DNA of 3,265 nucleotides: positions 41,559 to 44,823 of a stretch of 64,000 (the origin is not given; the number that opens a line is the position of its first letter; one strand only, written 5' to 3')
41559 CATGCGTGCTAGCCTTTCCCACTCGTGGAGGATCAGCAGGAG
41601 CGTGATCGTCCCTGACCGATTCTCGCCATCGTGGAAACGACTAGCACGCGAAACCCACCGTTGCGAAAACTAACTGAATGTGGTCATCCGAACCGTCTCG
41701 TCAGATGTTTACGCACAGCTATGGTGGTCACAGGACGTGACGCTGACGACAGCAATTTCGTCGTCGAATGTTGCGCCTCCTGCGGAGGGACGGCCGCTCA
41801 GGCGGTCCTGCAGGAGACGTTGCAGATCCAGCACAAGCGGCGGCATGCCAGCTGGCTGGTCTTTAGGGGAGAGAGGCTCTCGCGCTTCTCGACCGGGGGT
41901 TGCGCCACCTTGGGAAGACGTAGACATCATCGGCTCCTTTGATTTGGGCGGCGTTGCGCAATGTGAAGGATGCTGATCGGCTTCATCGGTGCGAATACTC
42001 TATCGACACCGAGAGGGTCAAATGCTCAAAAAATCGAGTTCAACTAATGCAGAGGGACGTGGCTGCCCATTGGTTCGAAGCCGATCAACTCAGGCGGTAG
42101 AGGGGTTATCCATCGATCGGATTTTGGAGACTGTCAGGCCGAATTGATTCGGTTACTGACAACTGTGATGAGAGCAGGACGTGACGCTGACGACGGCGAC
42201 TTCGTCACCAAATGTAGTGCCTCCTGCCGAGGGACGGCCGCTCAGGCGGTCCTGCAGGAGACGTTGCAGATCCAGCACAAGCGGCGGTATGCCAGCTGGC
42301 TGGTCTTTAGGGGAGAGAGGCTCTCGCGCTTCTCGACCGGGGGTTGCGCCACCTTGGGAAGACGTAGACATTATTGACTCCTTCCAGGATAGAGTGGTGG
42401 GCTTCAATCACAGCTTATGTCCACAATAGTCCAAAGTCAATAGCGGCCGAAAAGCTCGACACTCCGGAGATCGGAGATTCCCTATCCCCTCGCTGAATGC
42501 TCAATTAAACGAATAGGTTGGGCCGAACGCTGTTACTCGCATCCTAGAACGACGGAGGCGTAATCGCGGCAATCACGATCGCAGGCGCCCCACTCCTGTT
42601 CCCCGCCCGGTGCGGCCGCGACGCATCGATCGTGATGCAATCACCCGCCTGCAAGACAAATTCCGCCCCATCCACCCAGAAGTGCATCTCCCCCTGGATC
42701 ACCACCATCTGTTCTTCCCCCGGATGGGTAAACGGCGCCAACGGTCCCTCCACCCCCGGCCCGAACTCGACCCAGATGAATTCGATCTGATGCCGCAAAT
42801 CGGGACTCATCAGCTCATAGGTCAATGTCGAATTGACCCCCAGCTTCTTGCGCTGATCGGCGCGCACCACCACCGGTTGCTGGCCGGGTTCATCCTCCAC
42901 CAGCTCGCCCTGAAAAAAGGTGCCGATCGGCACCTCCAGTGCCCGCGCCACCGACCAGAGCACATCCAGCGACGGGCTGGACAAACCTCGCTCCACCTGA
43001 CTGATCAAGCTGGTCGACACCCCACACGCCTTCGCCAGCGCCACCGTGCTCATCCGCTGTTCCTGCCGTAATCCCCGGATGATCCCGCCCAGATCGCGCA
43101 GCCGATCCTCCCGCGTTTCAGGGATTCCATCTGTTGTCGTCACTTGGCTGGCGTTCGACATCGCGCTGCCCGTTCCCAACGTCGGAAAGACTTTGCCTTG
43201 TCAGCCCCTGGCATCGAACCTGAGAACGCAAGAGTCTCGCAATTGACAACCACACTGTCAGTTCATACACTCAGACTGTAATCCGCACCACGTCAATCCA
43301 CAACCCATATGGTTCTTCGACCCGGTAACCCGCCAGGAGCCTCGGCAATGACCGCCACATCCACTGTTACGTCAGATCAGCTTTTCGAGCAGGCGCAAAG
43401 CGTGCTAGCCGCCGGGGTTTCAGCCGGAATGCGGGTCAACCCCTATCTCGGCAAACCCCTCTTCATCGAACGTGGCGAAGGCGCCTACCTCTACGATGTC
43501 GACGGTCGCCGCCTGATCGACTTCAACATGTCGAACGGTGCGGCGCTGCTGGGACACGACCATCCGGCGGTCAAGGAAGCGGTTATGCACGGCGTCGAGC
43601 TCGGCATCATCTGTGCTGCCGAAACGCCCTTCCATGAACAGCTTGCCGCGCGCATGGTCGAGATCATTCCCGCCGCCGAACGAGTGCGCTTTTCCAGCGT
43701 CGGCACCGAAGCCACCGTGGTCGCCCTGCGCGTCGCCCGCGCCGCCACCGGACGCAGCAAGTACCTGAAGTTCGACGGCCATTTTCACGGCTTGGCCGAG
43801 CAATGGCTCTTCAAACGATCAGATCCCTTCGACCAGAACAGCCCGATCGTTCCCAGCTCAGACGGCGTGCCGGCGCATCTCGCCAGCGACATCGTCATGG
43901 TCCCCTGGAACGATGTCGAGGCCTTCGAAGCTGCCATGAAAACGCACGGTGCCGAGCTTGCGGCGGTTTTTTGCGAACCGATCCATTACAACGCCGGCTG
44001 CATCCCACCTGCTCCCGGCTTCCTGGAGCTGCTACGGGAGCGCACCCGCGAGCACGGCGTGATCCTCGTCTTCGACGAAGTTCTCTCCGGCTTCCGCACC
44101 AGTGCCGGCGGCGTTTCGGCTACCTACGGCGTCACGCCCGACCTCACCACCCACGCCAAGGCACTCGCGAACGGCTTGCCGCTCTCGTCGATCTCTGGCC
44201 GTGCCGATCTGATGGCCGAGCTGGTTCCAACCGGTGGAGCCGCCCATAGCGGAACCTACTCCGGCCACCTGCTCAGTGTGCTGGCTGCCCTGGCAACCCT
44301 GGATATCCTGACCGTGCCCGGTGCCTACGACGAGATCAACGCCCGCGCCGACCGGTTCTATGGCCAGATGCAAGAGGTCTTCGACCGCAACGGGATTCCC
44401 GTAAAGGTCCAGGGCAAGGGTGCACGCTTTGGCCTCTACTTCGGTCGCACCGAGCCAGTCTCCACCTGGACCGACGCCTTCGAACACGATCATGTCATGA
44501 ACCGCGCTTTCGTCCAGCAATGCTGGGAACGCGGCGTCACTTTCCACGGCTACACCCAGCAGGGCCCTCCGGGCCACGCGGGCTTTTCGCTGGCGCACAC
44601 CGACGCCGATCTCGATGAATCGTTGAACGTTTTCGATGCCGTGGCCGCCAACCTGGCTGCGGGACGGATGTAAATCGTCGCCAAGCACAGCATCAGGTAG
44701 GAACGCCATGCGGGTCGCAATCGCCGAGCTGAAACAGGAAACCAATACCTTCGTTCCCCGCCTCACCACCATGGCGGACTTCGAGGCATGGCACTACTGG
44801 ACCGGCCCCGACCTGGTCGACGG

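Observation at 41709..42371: Precursor pair: leader-coding DNA nearly identical, cores diverged, and core ring motif non-canonical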

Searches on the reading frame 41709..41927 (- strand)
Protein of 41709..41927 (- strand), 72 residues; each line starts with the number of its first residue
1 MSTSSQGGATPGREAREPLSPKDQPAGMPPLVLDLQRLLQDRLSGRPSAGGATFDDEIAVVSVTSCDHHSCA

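Call 11: search_protein_families(library=pfam, proteins=[window:41709-41927:-], max_evalue=0.01)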
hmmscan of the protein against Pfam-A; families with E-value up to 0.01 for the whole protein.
window:41709-41927:- (72 aa): 0 families

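Call 12: search_protein_families(library=ncbifam, proteins=[window:41709-41927:-], max_evalue=0.01)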
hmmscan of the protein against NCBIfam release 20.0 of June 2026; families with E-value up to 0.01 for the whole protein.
window:41709-41927:- (72 aa): 0 families

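Call 14: find_homologous_proteins(query=window:41712-41927:-, max_evalue=10)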
Query seq(72 aa) (72 aa): 1 proteins with E <= 10 among 1 candidates.
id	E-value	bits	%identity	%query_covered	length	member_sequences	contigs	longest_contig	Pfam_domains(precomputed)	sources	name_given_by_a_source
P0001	2.6e-40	153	100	100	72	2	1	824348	-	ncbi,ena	-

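Call 16: find_encoding_contigs(protein=P0001, flank=10000, max_places=6)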
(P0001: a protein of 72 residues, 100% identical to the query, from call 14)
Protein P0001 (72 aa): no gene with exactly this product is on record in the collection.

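Call 54: find_homologous_proteins(query=A2, max_evalue=0.01)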
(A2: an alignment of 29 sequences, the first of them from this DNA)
Query A2 (29 sequences) (72 aa, profile of the alignment): 44 proteins with E <= 0.01 among 647 candidates.
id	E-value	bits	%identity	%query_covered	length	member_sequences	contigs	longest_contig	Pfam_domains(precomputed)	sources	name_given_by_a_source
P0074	9.1e-12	62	30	56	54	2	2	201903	-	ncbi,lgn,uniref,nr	ncbi:hypothetical protein KIPE111705_12010 [Kibdelosporangium persicum]|uniref:Thiazolylpeptide-type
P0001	3.7e-11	60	100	100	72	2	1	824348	-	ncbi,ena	-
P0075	4.2e-11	60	-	-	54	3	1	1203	-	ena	-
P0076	6.0e-11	60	38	56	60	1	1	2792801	-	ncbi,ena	-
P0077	2.3e-9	55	25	76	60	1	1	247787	-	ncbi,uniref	ncbi:hypothetical protein [Streptomyces sp. NPDC050560]|uniref:hypothetical protein n=1 Tax=Streptom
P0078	2.8e-9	54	53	21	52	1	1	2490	-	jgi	jgi:hypothetical protein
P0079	4.3e-9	54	33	56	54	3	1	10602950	-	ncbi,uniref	ncbi:hypothetical protein JNUCC0626_10540 [Lentzea sp. JNUCC 0626]|uniref:hypothetical protein n=1 T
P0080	6.5e-9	53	37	57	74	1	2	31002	-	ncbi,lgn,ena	-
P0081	8.3e-9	53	34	61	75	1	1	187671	-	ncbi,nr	ncbi:MAG: hypothetical protein SFV54_24210 [Bryobacteraceae bacterium]|nr:hypothetical protein [Bryo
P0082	1.3e-8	52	58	17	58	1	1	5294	-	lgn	-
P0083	1.5e-8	52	35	32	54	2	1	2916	-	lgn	-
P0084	1.5e-8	52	41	57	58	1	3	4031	-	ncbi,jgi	jgi:hypothetical protein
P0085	2.0e-8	52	37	57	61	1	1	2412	-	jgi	jgi:hypothetical protein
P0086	3.4e-8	51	30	76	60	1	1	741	-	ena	-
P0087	5.0e-8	50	38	56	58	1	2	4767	-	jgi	jgi:hypothetical protein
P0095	7.4e-7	47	36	61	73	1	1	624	-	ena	-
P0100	1.9e-6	45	27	61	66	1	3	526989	-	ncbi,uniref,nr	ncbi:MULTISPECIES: hypothetical protein [Streptomyces]|uniref:Uncharacterized protein n=2 Tax=Strept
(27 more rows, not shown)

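Call 87: search_protein_representatives(alignment_id=A4)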
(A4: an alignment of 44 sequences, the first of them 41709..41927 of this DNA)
Query: 44 sequences, 65 profile positions. Proteins with E-value up to 0.001 (for the whole library): 85; up to 1e-10: 12; up to 1e-30: 0. The best 85 are listed.
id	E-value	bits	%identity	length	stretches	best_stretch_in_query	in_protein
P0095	2.4e-20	88.3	-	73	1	1-64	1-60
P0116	2.3e-18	82.0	-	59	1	9-64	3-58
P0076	5.0e-17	77.7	-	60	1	1-63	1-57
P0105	1.7e-16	76.0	-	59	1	9-64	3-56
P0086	4.6e-16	74.6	-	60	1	9-64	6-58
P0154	8.1e-16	73.8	-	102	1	9-63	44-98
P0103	2.2e-15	72.5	-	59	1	9-64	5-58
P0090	2.5e-14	69.1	-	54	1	13-63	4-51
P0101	2.5e-14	69.0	-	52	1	16-63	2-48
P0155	1.4e-13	66.7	-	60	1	1-58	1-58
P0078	7.6e-12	61.1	-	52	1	1-55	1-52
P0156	1.2e-11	60.5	-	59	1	1-59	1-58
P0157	1.8e-10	56.7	-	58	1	14-60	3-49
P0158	2.3e-10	56.3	-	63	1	12-56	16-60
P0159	8.8e-10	54.5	-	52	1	14-59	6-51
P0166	1.2e-07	47.6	-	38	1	25-58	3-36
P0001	3.7e-07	46.1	-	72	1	1-55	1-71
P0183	1.9e-05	40.6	-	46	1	26-59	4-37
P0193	3.8e-05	39.6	-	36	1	25-59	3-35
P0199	6.0e-05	39.0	-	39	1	25-60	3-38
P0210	2.1e-04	37.3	-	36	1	25-57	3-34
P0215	4.1e-04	36.4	-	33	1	24-56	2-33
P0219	6.0e-04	35.8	-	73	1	6-55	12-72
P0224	7.5e-04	35.5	-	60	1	1-56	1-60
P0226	8.3e-04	35.4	-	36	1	26-56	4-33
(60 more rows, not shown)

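Call 90: search_protein_families(library=ncbifam, proteins=[P0095, P0074, P0076, P0219, P0224, P0100, P0166, P0183], max_evalue=1)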
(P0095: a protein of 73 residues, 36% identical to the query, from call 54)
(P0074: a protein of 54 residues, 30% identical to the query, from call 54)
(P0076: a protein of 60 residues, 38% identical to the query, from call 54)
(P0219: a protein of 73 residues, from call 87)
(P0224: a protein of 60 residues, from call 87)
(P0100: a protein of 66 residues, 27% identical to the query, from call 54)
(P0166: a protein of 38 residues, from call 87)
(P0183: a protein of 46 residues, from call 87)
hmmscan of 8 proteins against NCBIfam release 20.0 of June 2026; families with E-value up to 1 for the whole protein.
P0095 (73 aa): 1 family
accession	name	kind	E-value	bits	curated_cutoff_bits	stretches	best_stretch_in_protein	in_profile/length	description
NF038160.1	lanthi_III_c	subfamily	0.57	10.5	27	0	24-52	3-32/33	class III lanthipeptide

P0074 (54 aa): 0 families

P0076 (60 aa): 0 families

P0219 (73 aa): 1 family
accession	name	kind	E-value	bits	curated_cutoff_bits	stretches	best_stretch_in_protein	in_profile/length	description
NF038160.1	lanthi_III_c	subfamily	0.14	12.4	27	1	57-73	17-32/33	class III lanthipeptide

P0224 (60 aa): 2 families
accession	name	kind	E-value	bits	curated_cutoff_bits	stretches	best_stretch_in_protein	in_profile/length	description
NF040962.1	near_HgcAB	equivalog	0.052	13.4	70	1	27-59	15-47/70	HgcAB-associated protein HgcC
NF038160.1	lanthi_III_c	subfamily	0.14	12.4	27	1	44-60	17-32/33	class III lanthipeptide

P0100 (66 aa): 4 families
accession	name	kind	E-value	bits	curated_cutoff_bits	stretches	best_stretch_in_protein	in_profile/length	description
NF038160.1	lanthi_III_c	subfamily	0.00018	21.7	27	1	31-61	2-31/33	class III lanthipeptide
NF038159.1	lanthi_III_b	subfamily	0.0042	17.1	30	1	32-57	3-28/38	class III lanthipeptide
NF038154.3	lanthi_III_a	subfamily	0.056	14.1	22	1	31-47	3-19/41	class III lanthipeptide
NF033212.1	SapB_AmfS_lanti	subfamily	0.14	12.3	25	1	31-61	2-31/42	SapB/AmfS family lanthipeptide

P0166 (38 aa): 3 families
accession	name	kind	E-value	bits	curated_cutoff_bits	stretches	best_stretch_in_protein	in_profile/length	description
NF038160.1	lanthi_III_c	subfamily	3e-07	30.5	27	1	3-34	2-32/33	class III lanthipeptide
NF038154.3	lanthi_III_a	subfamily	8.1e-07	29.5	22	1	1-29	1-29/41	class III lanthipeptide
NF033212.1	SapB_AmfS_lanti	subfamily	0.03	14.5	25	1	4-18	3-17/42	SapB/AmfS family lanthipeptide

P0183 (46 aa): 1 family
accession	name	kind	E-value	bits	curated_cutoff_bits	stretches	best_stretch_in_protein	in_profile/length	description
NF038160.1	lanthi_III_c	subfamily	0.0012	19.1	27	1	4-34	3-32/33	class III lanthipeptide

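Call 91: search_protein_families(library=ncbifam, proteins=[window:41709-41927:-, P0193, P0215, P0226, P0199, P0210], max_evalue=10)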
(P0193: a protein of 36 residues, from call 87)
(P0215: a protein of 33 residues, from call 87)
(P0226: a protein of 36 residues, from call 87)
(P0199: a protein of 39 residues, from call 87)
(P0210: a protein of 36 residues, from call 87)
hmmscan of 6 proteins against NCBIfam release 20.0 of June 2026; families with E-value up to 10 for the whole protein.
window:41709-41927:- (72 aa): 1 family
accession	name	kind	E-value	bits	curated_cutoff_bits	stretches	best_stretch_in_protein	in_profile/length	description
NF038160.1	lanthi_III_c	subfamily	0.067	13.4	27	1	58-71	18-31/33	class III lanthipeptide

P0193 (36 aa): 2 families
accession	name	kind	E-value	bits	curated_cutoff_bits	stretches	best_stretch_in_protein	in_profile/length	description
NF038160.1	lanthi_III_c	subfamily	2.9e-08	33.8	27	1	4-33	3-33/33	class III lanthipeptide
NF038154.3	lanthi_III_a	subfamily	0.028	15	22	1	1-31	1-41/41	class III lanthipeptide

P0215 (33 aa): 2 families
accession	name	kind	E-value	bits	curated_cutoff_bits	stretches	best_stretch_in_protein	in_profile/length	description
NF038160.1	lanthi_III_c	subfamily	4.9e-09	36.2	27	1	2-33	1-32/33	class III lanthipeptide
NF038154.3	lanthi_III_a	subfamily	0.011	16.3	22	1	1-14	1-14/41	class III lanthipeptide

P0226 (36 aa): 3 families
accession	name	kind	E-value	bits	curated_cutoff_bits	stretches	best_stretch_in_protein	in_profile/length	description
NF038160.1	lanthi_III_c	subfamily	2.6e-08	33.9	27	1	4-32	3-31/33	class III lanthipeptide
NF038154.3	lanthi_III_a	subfamily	0.015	15.9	22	1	1-21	1-27/41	class III lanthipeptide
NF033212.1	SapB_AmfS_lanti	subfamily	0.048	13.8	25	1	4-29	3-34/42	SapB/AmfS family lanthipeptide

P0199 (39 aa): 2 families
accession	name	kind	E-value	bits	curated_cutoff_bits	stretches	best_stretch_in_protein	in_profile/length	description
NF038160.1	lanthi_III_c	subfamily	1.5e-09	37.9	27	1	2-34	1-32/33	class III lanthipeptide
NF038154.3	lanthi_III_a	subfamily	0.0099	16.5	22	1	1-24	1-29/41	class III lanthipeptide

P0210 (36 aa): 3 families
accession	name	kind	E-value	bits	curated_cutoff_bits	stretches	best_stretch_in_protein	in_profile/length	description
NF038160.1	lanthi_III_c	subfamily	2.4e-09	37.3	27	1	2-33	1-32/33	class III lanthipeptide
NF038154.3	lanthi_III_a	subfamily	0.0024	18.5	22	1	1-20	1-20/41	class III lanthipeptide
NF038159.1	lanthi_III_b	subfamily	0.0034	17.4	30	1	3-31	2-31/38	class III lanthipeptide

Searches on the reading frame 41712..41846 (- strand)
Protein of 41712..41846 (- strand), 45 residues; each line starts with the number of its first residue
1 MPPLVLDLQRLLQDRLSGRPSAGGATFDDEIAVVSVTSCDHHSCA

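Call 91: search_protein_families(library=ncbifam, proteins=[window:41712-41846:-], max_evalue=10)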
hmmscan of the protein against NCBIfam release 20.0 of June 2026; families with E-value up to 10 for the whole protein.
seq(45 aa): 1 family
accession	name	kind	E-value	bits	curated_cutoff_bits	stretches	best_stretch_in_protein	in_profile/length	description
NF038160.1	lanthi_III_c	subfamily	0.041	14.1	27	1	31-44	18-31/33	class III lanthipeptide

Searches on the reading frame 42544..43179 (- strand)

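Call 11: search_protein_families(library=pfam, proteins=[window:42544-43179:-], max_evalue=0.01)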
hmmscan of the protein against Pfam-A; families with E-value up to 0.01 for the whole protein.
window:42544-43179:- (211 aa): 6 families
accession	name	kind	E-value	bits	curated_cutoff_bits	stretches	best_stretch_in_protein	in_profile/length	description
PF07883.17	Cupin_2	-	8.7e-16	57.8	27.2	1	136-204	2-68/70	Cupin domain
PF01381.28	HTH_3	-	7.7e-12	45.5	23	1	34-86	1-53/55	Helix-turn-helix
PF13560.12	HTH_31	-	2.2e-09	37.9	27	1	30-84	2-57/64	Helix-turn-helix domain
PF13443.12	HTH_26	-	0.00038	21.1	22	1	35-89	3-58/63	Cro/C1-type HTH DNA-binding domain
PF05899.18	Cupin_3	-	0.003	17.7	23.5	0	155-185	26-57/74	EutQ-like cupin domain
PF02311.25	AraC_binding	-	0.0056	16.9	21.1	0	151-197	20-66/135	AraC-like ligand binding domain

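Call 12: search_protein_families(library=ncbifam, proteins=[window:42544-43179:-], max_evalue=0.01)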
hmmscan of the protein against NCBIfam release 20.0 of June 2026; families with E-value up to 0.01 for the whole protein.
window:42544-43179:- (211 aa): 14 families
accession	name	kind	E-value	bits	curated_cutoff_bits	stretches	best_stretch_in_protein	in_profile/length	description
NF007408.0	PRK09943.1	equivalog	4.8e-21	75.1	211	1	31-211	9-185/185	HTH-type transcriptional regulator PuuR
NF006015.0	PRK08154.1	subfamily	5.6e-10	38.9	204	1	9-90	10-91/314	anaerobic benzoate catabolism transcriptional regulator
NF010465.0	PRK13890.1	equivalog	3.1e-08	33.7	96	1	37-89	13-65/121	conjugal transfer protein TrbA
TIGR03070.1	couple_hipB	subfamily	3.4e-08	33.3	71.65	1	28-81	1-54/58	type II toxin-antitoxin system Y4mF family antitoxin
NF046032.1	TransRegSlrRBacil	equivalog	3.8e-07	30.3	250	1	30-94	2-67/149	HTH-type transcriptional regulator SlrR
NF041951.1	phage_RstR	subfamily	5.1e-07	29.9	80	1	34-88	7-61/108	RstR family transcriptional repressor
TIGR00270.2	TIGR00270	equivalog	6e-05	22.9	110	1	19-84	65-130/159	multiprotein bridging factor aMBF1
NF038139.1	Reg_Aceta_RamB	equivalog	6.3e-05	21.8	700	1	31-90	4-62/465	acetate metabolism transcriptional regulator RamB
NF041677.1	trans_regClgR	equivalog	0.00013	22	170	1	30-89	9-68/113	transcriptional regulator ClgR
NF007257.0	PRK09706.1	subfamily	0.00043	20.1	101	1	30-85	6-61/135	transcriptional repressor DicA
NF003162.0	PRK04140.1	equivalog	0.0008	18.5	263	1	32-85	129-182/317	transcriptional regulator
NF047948.1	male_kill_WMK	equivalog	0.0012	18.4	300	1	29-98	162-230/300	WO male-killing family protein Wmk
NF050094.1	BetDgalsidMYCTU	equivalog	0.0014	18.8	175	1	155-210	57-112/113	beta-D-galactosidase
NF052239.1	antitox_spr1629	equivalog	0.0092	15.1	335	0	31-110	4-85/377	spr1629 family repressor/antitoxin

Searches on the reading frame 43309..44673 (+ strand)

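Call 11: search_protein_families(library=pfam, proteins=[window:43309-44673:+], max_evalue=0.01)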
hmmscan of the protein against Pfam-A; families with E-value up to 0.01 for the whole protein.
window:43309-44673:+ (454 aa): 2 families
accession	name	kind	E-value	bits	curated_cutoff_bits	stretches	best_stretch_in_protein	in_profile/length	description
PF00202.27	Aminotran_3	-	1.5e-59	202.2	30.5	1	50-415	10-374/403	Aminotransferase class-III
PF00155.27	Aminotran_1_2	-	0.00042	20.1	19.7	1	201-439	128-358/361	Aminotransferase class I and II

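Call 12: search_protein_families(library=ncbifam, proteins=[window:43309-44673:+], max_evalue=0.01)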
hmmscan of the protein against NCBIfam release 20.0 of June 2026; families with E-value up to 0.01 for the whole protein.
window:43309-44673:+ (454 aa): 69 families (the best 25 are shown)
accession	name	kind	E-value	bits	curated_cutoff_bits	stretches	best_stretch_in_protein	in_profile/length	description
NF000818.0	PRK00062.1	subfamily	5.1e-110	368.1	398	1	20-449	4-427/429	glutamate-1-semialdehyde 2,1-aminomutase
TIGR00713.1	hemL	equivalog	7.1e-103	344.5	527.3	1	22-445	2-419/423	glutamate-1-semialdehyde 2,1-aminomutase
NF041362.1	GntE_guanitoxin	equivalog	2.7e-98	329.3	525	1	20-439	6-426/426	guanitoxin biosynthesis PLP-dependent transaminase GntE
NF009055.0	PRK12389.1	equivalog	1.6e-91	307.1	637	1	20-450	4-429/431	glutamate-1-semialdehyde 2,1-aminomutase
NF001864.0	PRK00615.1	equivalog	6.4e-61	206.2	706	1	22-438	7-418/433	glutamate-1-semialdehyde aminotransferase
NF004856.0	PRK06209.1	equivalog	1.8e-54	184.9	486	1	49-442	40-409/450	glutamate-1-semialdehyde 2,1-aminomutase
NF005453.0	PRK07046.1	subfamily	7.9e-52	176.3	425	1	21-449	29-451/453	transaminase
TIGR00707.1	argD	subfamily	2.4e-50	171.5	410.05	1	43-381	3-332/381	acetylornithine/succinylornithine family transaminase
NF005993.0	PRK08117.1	subfamily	5.2e-49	167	574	1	44-445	17-426/433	aspartate aminotransferase family protein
NF004426.0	PRK05769.1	equivalog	4e-48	164.3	552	1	49-401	36-399/441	acetyl ornithine aminotransferase family protein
NF002874.0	PRK03244.1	equivalog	3.9e-43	147.8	457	1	46-399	22-362/399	acetylornithine transaminase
NF004714.0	PRK06058.1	subfamily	6.3e-43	147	639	1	21-411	22-409/447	4-aminobutyrate--2-oxoglutarate transaminase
TIGR00700.1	GABAtrnsam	equivalog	2.3e-42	145.1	506.65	1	48-351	14-330/420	4-aminobutyrate--2-oxoglutarate transaminase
NF049976.1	AmadipTransam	equivalog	1.4e-41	142.8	650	1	49-376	14-350/416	2-aminoadipate transaminase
NF002325.0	PRK01278.1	subfamily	3.1e-41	141.3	372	1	46-399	10-355/395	acetylornithine transaminase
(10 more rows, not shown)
